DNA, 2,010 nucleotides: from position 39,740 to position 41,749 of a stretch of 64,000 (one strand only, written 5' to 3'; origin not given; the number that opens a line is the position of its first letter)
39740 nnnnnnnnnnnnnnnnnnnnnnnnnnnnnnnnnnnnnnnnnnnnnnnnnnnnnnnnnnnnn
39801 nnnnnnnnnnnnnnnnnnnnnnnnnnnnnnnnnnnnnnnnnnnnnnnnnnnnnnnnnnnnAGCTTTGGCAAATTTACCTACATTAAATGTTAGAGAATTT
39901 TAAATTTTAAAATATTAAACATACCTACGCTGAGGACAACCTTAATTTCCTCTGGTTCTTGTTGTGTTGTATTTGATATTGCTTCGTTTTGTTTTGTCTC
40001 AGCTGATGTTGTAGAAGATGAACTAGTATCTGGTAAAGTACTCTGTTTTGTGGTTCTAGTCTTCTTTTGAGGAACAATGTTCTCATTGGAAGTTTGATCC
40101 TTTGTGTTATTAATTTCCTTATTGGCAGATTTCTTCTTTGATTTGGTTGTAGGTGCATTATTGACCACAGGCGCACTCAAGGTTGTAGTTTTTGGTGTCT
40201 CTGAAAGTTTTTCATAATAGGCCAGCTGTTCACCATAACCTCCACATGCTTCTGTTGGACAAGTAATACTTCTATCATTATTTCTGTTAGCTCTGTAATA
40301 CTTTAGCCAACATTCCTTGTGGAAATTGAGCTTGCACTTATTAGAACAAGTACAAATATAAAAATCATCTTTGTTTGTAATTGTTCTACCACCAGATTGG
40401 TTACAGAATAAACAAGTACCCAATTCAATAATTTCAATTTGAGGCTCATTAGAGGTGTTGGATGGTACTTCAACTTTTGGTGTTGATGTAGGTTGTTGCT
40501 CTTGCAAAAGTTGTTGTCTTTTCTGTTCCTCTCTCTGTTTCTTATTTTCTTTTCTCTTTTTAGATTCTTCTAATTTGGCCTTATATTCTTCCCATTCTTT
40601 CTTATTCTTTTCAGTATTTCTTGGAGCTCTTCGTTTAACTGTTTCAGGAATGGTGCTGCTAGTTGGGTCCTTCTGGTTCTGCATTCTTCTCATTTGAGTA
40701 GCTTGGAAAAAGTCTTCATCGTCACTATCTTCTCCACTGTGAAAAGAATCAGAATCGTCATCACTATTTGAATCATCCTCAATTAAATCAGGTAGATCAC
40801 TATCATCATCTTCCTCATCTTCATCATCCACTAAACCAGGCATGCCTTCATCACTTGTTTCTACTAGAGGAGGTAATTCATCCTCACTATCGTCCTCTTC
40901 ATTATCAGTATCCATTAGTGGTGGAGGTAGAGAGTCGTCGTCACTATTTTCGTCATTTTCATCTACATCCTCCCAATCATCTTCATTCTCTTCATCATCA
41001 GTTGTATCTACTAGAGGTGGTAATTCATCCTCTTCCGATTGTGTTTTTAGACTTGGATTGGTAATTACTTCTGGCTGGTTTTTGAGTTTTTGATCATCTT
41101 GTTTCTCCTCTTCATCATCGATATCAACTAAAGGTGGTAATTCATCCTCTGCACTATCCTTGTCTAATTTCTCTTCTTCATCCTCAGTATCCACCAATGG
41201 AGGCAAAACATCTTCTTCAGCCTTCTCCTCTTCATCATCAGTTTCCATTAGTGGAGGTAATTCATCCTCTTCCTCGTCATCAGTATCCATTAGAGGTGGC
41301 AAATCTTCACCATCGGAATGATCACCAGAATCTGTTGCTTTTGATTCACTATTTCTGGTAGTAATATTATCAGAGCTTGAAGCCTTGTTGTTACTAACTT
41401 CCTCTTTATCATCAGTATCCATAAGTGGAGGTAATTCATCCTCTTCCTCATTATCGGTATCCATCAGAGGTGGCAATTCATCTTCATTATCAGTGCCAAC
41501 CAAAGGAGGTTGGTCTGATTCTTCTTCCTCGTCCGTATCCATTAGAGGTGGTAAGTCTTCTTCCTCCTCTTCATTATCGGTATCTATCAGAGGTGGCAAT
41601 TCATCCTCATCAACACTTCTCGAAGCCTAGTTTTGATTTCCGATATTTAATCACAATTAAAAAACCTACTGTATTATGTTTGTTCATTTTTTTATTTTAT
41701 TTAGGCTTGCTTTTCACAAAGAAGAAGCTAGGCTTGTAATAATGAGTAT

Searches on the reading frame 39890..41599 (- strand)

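Call 27: search_protein_families(library=pfam, proteins=[window:39890-41599:-], max_evalue=0.00001)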
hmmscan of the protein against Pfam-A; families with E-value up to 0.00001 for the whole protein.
window:39890-41599:- (569 aa): 0 families

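Call 94: search_protein_families(library=pfam, proteins=[window:39890-41599:-], max_evalue=1)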
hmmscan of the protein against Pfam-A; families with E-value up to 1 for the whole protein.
window:39890-41599:- (569 aa): 6 families
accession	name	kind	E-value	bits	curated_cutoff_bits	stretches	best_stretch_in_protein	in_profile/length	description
PF22908.2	PHD_NSD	-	0.00043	21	23.9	1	395-448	4-55/57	Histone-lysine N-methyltransferase NSD-like, PHD zinc finger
PF19179.5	TTC3_DZIP3_dom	-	0.0026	17.9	26.9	1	415-456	55-101/116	E3 ubiquitin-protein ligase TTC3/DZIP3 domain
PF14446.12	Prok-RING_1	-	0.049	14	29.1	1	396-434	7-38/54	Prokaryotic RING finger family 1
PF21202.3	SLX1_C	-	0.19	12.5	27.2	1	396-440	2-42/65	Structure-specific endonuclease subunit SLX1, C-terminal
PF08746.17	zf-RING-like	-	0.59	10.7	26.6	0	417-448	13-41/43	RING-like domain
PF13771.12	zf-HC5HC2H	-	0.83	10.3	29.1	0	393-440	37-76/91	PHD-like zinc-binding domain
